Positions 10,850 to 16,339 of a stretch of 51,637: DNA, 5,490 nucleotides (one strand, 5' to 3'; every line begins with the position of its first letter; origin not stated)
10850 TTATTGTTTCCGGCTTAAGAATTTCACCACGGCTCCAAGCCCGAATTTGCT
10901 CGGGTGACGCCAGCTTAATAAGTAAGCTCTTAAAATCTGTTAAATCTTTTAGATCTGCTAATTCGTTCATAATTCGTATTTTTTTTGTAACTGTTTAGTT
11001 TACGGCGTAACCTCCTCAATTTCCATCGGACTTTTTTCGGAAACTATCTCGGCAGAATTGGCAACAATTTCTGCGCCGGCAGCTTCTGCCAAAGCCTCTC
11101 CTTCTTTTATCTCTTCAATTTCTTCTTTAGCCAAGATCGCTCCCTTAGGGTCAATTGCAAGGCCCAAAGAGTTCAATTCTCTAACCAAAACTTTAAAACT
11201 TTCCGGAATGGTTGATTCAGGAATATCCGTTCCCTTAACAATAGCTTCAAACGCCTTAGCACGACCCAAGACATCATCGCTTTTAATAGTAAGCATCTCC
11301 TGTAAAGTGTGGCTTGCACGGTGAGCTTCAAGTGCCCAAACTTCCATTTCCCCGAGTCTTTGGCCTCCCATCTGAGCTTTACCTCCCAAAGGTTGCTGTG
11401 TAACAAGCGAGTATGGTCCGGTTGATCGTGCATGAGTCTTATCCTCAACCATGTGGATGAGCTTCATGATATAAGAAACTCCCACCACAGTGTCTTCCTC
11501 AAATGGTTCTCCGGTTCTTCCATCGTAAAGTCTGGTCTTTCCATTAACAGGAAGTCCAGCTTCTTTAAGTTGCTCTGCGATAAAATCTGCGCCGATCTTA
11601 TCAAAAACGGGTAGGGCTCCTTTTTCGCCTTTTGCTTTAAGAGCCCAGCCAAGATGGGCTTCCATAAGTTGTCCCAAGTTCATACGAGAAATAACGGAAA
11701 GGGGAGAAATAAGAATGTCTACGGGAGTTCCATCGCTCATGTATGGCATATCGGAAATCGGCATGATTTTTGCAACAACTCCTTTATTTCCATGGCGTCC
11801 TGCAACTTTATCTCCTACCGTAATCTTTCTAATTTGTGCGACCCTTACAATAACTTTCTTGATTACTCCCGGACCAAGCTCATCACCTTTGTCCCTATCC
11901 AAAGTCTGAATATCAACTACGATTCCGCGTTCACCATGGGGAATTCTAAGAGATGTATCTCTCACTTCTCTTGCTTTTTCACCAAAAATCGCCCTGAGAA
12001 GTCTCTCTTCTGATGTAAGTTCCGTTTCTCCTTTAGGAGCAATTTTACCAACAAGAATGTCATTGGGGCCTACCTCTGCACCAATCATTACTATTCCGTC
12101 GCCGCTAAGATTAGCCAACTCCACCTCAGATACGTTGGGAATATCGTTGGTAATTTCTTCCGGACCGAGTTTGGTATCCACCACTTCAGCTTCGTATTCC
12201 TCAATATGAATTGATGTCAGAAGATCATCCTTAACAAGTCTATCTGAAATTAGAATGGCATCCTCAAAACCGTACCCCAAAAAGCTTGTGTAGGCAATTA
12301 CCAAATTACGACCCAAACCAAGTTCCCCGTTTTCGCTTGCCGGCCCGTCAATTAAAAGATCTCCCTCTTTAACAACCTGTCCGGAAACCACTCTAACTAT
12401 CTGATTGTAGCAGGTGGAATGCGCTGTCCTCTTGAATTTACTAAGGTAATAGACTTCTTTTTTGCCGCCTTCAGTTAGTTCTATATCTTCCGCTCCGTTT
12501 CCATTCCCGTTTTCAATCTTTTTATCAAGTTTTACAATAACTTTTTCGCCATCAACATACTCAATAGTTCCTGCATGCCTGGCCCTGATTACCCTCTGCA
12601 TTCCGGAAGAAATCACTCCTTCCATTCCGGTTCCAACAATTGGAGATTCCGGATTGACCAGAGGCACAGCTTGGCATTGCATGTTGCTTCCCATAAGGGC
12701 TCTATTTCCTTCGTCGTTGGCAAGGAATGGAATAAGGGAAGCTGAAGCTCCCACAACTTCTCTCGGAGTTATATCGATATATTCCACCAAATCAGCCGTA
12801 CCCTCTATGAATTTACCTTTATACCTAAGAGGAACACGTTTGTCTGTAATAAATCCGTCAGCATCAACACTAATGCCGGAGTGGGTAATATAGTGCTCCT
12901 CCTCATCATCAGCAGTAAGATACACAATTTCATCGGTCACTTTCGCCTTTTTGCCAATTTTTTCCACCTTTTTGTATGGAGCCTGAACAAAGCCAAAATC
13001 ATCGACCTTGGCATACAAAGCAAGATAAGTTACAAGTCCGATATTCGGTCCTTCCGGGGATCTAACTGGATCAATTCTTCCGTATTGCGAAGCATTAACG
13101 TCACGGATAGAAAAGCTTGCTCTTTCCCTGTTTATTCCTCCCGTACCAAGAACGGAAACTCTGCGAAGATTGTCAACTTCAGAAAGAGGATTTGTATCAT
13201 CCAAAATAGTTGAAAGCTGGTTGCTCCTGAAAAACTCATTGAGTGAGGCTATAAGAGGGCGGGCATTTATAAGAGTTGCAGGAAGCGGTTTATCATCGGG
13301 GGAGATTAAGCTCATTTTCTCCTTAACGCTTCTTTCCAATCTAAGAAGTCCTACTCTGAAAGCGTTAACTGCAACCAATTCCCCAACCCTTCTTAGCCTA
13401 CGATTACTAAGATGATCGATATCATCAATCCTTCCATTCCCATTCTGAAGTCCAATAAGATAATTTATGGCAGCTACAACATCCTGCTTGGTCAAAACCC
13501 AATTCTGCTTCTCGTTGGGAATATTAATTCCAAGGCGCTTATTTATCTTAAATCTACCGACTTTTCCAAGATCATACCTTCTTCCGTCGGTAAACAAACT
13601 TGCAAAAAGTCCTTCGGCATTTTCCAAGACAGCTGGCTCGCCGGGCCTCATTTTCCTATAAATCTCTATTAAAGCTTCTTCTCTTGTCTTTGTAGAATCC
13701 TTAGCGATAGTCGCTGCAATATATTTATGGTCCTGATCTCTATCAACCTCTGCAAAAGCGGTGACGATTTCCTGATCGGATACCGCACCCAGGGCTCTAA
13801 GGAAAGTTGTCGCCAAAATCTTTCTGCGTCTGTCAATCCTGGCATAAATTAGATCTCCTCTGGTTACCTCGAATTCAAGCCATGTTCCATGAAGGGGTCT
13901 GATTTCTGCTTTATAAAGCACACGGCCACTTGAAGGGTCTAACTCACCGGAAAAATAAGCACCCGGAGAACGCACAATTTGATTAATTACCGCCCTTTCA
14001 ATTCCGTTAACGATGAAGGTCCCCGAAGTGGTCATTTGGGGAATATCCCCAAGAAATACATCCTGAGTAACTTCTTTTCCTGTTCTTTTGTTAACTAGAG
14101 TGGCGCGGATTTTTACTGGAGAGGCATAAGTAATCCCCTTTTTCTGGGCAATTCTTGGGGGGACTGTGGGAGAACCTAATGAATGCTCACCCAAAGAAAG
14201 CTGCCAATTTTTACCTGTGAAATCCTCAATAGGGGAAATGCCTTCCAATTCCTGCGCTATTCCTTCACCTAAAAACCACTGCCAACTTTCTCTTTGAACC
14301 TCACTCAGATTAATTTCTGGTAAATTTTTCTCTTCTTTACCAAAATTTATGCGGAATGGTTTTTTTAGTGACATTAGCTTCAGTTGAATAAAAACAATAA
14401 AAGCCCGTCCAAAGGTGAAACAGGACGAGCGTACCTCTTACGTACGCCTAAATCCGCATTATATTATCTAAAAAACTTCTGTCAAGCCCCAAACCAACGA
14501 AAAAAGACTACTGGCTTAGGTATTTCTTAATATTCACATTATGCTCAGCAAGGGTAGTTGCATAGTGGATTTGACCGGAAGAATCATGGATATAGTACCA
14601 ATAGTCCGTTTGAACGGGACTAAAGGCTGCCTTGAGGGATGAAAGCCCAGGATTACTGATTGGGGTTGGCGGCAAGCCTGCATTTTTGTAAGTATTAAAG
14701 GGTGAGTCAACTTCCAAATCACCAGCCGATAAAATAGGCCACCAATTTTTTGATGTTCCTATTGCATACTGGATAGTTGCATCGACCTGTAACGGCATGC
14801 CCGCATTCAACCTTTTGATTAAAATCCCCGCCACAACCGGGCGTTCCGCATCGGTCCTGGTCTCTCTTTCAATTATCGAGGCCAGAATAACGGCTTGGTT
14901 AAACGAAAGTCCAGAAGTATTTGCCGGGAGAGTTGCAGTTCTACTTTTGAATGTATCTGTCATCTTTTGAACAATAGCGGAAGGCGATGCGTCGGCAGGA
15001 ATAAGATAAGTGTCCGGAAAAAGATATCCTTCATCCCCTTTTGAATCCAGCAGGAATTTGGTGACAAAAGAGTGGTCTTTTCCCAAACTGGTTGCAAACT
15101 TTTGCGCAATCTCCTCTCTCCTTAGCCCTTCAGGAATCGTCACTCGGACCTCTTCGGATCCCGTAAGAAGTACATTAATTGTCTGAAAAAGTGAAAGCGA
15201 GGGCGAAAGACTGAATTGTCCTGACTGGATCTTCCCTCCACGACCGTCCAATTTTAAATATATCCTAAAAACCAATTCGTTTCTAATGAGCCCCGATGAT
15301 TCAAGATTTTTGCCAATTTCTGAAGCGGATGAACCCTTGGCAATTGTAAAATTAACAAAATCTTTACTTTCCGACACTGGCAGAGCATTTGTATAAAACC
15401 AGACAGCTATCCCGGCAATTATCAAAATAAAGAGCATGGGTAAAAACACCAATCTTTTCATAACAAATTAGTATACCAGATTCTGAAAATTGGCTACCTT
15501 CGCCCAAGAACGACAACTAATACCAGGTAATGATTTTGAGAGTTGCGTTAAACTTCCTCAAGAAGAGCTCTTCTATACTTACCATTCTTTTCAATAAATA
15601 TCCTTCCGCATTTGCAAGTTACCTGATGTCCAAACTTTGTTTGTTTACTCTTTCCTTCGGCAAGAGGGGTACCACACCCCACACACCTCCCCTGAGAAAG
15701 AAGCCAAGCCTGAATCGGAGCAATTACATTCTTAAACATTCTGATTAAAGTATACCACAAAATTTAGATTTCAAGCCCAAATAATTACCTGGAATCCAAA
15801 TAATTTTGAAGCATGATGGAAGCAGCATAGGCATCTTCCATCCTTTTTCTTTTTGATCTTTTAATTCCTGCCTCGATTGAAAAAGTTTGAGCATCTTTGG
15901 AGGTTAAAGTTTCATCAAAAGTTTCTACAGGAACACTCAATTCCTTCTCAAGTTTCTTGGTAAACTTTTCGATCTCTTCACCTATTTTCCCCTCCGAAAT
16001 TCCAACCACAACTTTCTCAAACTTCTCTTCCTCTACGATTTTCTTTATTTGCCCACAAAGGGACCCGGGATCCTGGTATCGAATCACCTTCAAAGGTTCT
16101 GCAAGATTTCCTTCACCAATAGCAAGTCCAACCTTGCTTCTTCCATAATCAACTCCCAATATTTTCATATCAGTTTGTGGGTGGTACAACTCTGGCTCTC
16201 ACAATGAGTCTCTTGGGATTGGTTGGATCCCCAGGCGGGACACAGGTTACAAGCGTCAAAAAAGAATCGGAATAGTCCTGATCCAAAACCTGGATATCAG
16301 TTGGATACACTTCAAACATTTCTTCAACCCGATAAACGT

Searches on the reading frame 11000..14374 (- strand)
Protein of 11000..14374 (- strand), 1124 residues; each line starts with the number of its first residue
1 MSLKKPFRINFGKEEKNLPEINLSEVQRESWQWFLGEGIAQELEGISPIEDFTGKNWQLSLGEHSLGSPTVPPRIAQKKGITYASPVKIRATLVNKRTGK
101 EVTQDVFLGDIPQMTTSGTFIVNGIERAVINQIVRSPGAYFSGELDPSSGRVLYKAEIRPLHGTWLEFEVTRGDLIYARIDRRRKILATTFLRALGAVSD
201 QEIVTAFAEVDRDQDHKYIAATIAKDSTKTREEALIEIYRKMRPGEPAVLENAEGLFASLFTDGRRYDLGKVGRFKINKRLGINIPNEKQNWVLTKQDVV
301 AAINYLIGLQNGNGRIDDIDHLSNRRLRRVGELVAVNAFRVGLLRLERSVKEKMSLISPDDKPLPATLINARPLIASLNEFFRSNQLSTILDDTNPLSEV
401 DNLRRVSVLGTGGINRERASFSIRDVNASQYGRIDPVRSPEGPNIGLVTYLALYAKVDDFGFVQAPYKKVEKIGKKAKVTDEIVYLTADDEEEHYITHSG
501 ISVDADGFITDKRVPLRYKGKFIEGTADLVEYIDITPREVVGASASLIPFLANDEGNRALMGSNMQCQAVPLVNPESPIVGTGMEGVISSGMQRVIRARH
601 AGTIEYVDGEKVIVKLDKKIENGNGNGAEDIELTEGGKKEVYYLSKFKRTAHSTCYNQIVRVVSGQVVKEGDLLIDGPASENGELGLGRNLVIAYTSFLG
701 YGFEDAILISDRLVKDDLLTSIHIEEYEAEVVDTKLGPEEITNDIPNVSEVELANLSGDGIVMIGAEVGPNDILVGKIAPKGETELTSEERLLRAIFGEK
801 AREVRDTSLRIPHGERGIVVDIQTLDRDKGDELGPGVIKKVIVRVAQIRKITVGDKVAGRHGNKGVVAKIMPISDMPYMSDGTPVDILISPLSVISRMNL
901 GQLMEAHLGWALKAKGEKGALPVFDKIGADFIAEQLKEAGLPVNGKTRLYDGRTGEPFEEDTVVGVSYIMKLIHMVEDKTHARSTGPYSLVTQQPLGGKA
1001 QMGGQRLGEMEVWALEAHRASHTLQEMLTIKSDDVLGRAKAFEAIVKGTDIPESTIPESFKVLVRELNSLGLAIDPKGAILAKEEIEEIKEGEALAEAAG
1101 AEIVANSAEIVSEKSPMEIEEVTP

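Call 73: search_protein_families(library=pfam, proteins=[window:11000-14374:-], max_evalue=0.001)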
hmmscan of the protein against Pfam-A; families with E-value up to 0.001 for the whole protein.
window:11000-14374:- (1124 aa): 6 families
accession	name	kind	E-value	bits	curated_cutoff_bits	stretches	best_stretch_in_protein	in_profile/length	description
PF00562.33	RNA_pol_Rpb2_6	-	7.4e-117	391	23.4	1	598-1001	2-373/373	RNA polymerase Rpb2, domain 6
PF04561.19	RNA_pol_Rpb2_2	-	3.9e-38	131.5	21.7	1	135-328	1-190/190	RNA polymerase Rpb2, domain 2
PF04560.25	RNA_pol_Rpb2_7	-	3.4e-24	85.5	32.1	1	1003-1074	1-82/87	RNA polymerase Rpb2, domain 7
PF04565.21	RNA_pol_Rpb2_3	-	2.9e-21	75.8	21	1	390-457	2-68/68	RNA polymerase Rpb2, domain 3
PF10385.14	RNA_pol_Rpb2_45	-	2e-16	60.2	28.2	1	467-535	1-65/66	RNA polymerase beta subunit external 1 domain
PF04563.20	RNA_pol_Rpb2_1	-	6.9e-11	42.5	28.2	1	69-373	63-200/203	RNA polymerase beta subunit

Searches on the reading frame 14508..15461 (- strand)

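Call 5: search_protein_families(library=pfam, proteins=[window:14508-15461:-], max_evalue=0.001)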
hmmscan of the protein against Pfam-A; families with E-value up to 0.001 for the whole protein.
window:14508-15461:- (317 aa): 1 family
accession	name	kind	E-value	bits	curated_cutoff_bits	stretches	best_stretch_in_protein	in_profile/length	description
PF02618.21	YceG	-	1e-81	274.9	32.4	1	38-313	1-275/275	YceG-like family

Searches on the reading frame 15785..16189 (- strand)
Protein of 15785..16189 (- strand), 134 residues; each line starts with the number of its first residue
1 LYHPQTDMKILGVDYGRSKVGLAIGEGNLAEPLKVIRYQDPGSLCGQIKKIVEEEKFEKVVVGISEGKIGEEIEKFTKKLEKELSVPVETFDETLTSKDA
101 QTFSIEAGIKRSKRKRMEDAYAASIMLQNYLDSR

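Call 6: search_protein_families(library=pfam, proteins=[window:15785-16189:-], max_evalue=0.001)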
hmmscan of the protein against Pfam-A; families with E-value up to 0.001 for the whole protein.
window:15785-16189:- (134 aa): 1 family
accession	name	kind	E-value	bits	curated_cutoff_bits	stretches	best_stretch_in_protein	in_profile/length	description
PF03652.20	RuvX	-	1.9e-30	106.4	29.2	1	8-133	1-134/134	Holliday junction resolvase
